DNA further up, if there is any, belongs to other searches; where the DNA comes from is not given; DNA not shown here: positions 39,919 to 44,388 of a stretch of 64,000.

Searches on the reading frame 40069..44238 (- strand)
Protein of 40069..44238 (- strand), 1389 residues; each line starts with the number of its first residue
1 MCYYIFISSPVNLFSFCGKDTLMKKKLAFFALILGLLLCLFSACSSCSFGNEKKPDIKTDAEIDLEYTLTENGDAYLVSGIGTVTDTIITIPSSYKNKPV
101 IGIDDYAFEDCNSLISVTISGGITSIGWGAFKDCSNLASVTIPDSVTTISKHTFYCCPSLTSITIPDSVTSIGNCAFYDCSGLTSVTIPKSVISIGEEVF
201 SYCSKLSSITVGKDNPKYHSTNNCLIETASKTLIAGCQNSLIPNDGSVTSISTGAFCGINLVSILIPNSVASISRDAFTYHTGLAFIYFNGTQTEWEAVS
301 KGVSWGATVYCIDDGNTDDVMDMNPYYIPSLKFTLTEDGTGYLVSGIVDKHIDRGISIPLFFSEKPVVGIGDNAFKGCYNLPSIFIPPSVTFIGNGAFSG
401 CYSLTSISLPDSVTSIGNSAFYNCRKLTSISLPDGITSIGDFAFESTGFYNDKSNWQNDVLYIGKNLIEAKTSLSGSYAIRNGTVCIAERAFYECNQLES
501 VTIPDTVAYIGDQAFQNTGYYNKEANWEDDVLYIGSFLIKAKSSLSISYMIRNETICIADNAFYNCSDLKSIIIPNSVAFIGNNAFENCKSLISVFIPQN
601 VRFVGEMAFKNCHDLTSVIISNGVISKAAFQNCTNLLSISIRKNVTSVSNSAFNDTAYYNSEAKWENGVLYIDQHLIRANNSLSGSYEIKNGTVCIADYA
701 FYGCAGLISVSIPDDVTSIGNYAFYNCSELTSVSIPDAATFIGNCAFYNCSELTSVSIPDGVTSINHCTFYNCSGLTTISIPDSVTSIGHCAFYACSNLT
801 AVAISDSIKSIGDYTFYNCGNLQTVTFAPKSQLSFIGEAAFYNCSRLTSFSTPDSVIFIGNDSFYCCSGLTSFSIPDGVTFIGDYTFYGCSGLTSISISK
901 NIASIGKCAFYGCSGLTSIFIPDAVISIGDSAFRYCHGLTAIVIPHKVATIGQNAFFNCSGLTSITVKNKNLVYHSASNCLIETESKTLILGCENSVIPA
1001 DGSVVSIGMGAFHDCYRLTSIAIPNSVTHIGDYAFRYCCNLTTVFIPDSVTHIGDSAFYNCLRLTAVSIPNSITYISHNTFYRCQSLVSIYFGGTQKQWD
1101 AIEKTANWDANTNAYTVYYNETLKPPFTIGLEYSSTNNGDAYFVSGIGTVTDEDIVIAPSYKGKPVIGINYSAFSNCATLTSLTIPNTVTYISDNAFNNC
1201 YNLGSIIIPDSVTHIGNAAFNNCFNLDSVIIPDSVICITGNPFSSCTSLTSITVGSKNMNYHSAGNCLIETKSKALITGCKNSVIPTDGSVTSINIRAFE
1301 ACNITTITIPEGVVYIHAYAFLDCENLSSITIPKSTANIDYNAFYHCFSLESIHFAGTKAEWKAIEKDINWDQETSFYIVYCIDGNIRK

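Call 101: search_protein_families(library=pfam, proteins=[window:40069-44238:-], max_evalue=0.00001)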
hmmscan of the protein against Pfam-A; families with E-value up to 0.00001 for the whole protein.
window:40069-44238:- (1389 aa): 2 families
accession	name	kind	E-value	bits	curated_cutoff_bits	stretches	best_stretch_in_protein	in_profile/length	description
PF13306.12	LRR_5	-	8.9e-246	801.8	27.7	10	763-893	1-126/127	BspA type Leucine rich repeat region (6 copies)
PF13855.12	LRR_8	-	1.6e-32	111.5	27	0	122-165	12-56/61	Leucine rich repeat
